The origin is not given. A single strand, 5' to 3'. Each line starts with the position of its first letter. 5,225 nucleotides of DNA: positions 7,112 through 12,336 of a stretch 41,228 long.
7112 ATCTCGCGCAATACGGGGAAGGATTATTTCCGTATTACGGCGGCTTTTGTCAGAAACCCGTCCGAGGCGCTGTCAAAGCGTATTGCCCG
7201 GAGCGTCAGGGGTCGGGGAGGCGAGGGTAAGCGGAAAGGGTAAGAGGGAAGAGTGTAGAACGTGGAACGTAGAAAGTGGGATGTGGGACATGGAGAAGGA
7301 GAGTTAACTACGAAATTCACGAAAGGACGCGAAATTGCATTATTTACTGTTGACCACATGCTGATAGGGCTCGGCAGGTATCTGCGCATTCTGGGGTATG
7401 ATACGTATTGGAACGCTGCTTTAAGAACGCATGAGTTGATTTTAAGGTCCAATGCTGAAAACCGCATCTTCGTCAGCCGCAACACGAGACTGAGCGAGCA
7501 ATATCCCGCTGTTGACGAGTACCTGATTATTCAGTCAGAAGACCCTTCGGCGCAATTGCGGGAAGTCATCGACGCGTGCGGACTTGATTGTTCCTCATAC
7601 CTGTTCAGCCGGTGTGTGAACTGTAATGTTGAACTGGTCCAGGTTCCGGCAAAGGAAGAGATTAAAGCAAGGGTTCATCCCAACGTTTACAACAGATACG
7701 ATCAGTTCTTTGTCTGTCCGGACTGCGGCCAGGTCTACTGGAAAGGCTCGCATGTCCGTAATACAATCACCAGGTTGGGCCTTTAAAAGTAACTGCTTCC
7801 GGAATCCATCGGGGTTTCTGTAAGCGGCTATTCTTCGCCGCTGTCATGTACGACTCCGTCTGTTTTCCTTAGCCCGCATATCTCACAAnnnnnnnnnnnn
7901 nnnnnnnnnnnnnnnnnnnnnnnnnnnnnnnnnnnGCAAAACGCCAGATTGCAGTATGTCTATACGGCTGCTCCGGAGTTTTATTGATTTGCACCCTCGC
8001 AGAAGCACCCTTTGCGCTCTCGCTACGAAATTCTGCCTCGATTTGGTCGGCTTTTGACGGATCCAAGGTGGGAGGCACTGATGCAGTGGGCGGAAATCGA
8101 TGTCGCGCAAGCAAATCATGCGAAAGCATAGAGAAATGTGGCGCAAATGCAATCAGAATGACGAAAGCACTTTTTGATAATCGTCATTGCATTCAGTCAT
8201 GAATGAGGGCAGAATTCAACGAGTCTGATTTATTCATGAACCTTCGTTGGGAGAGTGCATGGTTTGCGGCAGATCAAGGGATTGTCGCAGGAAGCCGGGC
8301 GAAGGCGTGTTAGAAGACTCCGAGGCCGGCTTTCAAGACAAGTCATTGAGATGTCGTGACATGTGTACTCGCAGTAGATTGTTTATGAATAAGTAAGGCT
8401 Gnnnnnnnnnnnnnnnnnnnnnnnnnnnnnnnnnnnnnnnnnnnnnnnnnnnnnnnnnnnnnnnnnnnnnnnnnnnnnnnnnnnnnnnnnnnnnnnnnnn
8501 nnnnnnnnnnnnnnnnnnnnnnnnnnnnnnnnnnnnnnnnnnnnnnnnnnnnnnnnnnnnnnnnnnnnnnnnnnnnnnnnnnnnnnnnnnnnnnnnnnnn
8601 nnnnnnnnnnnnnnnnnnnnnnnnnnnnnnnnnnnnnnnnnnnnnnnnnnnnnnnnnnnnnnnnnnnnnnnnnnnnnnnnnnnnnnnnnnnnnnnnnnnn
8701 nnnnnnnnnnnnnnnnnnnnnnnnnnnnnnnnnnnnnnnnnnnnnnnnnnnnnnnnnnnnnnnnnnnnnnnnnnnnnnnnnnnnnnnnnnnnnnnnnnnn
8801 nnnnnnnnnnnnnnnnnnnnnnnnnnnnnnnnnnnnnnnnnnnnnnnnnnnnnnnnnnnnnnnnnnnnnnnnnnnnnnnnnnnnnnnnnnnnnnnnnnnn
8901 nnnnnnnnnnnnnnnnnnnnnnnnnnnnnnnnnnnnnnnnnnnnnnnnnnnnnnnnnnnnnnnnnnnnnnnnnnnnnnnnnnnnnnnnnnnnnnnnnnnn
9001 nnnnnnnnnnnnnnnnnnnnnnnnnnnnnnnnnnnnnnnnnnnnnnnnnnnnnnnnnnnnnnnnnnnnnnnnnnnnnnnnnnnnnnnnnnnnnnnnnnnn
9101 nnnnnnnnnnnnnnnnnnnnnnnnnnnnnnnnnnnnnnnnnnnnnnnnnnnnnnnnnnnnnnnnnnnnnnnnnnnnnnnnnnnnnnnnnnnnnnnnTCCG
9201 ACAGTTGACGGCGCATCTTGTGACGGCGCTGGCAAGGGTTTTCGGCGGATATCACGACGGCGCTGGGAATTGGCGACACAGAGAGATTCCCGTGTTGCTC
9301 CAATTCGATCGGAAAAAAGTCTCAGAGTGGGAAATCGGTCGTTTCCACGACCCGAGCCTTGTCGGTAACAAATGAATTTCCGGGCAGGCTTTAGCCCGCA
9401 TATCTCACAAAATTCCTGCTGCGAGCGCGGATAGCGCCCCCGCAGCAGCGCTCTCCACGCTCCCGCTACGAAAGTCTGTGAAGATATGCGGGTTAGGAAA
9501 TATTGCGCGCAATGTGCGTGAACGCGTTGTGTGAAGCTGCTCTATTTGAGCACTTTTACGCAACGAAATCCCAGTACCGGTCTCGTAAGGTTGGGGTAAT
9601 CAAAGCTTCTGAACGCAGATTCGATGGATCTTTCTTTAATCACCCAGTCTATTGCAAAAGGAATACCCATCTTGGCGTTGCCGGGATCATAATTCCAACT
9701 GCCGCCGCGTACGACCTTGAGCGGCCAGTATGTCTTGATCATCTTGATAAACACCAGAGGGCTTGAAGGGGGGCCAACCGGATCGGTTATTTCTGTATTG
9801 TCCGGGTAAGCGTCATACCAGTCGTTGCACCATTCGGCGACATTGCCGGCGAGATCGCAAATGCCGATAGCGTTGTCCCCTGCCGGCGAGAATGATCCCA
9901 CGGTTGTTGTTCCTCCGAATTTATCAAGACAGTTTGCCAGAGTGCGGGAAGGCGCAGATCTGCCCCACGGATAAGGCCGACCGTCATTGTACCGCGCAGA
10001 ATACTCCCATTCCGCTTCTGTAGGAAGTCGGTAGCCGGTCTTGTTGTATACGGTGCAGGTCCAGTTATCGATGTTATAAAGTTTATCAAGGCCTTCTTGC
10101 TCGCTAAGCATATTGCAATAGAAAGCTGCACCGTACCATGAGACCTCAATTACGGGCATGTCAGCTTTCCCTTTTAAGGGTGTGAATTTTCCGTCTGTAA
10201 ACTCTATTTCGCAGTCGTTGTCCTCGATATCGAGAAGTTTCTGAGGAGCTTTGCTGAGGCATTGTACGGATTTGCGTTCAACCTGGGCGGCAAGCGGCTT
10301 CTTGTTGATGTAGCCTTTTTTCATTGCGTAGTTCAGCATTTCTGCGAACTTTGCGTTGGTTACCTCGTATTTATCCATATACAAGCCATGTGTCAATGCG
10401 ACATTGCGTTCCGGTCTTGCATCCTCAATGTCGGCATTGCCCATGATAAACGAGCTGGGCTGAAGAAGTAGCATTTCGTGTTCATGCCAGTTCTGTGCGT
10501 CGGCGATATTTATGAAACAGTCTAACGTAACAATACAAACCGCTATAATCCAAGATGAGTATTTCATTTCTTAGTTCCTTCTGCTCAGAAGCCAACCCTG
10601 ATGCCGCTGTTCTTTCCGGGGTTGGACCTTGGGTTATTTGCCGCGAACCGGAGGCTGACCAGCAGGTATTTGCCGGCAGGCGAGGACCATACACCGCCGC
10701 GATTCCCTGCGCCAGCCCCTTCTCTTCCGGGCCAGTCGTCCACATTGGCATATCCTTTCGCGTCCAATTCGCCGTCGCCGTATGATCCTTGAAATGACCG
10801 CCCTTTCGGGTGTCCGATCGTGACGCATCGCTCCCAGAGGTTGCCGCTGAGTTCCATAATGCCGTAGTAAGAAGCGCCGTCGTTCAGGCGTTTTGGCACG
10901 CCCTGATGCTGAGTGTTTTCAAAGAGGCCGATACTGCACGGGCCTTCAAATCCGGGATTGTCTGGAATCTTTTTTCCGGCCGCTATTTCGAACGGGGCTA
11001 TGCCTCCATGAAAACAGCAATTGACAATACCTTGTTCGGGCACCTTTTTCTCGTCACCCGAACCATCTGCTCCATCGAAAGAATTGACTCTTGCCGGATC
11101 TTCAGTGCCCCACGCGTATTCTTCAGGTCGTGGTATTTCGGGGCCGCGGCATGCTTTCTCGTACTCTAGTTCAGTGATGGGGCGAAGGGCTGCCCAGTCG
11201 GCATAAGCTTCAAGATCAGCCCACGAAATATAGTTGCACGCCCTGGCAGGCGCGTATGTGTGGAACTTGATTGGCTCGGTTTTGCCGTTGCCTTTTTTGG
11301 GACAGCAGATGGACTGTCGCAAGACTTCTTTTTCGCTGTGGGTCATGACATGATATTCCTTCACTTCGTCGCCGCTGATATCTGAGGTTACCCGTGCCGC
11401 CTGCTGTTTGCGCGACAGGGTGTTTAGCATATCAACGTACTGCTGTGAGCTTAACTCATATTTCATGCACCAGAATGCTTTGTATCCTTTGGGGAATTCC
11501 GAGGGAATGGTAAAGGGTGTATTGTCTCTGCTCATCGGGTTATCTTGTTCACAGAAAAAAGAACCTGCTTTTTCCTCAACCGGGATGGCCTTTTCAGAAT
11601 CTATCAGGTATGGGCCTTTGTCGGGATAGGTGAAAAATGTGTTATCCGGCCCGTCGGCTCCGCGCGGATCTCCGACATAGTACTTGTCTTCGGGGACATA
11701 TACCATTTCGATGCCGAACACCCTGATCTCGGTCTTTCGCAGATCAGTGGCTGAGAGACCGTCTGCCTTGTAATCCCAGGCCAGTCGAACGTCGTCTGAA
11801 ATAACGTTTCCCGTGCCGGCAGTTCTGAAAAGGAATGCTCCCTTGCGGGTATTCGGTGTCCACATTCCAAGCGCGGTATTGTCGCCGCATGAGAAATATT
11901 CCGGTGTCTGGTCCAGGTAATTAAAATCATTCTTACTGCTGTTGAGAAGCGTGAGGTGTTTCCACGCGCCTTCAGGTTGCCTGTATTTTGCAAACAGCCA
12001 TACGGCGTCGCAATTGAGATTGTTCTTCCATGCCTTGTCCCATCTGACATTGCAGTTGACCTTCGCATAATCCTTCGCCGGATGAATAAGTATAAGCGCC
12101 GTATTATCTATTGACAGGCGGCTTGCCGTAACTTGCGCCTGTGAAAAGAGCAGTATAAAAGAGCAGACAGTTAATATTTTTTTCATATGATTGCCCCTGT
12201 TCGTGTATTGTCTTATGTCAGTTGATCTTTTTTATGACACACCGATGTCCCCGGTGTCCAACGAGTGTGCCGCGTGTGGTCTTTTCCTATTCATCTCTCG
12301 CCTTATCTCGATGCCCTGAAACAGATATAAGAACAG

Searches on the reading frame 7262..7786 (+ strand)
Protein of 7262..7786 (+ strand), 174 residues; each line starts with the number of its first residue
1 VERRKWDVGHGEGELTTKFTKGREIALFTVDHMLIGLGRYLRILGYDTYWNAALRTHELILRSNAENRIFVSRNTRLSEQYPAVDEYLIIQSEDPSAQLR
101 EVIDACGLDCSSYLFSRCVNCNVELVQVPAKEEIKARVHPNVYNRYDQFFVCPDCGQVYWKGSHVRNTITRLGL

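Call 6: search_protein_families(library=pfam, proteins=[window:7262-7786:+], max_evalue=0.001)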
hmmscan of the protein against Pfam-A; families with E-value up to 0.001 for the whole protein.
window:7262-7786:+ (174 aa): 1 family
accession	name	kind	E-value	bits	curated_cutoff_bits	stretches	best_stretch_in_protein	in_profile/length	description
PF01927.22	Mut7-C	-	1.1e-40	139.6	23.3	1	28-169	3-143/146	Mut7-C RNAse domain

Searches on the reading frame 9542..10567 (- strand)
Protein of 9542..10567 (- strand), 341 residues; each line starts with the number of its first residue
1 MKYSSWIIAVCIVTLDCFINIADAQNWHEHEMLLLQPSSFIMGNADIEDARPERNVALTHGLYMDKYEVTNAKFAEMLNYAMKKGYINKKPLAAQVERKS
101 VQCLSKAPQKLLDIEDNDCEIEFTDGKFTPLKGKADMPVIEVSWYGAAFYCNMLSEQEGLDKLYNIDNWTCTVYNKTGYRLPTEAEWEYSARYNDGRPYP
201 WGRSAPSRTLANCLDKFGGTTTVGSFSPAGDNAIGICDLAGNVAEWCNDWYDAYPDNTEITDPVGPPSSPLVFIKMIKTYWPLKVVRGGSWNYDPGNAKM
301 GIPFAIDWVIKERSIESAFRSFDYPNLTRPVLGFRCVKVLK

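Call 6: search_protein_families(library=pfam, proteins=[window:9542-10567:-], max_evalue=0.001)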
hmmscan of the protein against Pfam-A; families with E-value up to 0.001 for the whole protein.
window:9542-10567:- (341 aa): 1 family
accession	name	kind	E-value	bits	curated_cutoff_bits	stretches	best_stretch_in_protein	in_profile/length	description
PF03781.23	FGE-sulfatase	-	8.2e-41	140.8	23.3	1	30-338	3-255/255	Sulfatase-modifying factor enzyme 1-like domain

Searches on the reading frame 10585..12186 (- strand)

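Call 6: search_protein_families(library=pfam, proteins=[window:10585-12186:-], max_evalue=0.001)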
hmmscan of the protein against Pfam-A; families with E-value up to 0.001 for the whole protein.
window:10585-12186:- (533 aa): 1 family
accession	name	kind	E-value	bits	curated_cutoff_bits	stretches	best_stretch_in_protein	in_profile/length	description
PF03781.23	FGE-sulfatase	-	6.5e-11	42.8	23.3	1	236-372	35-146/255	Sulfatase-modifying factor enzyme 1-like domain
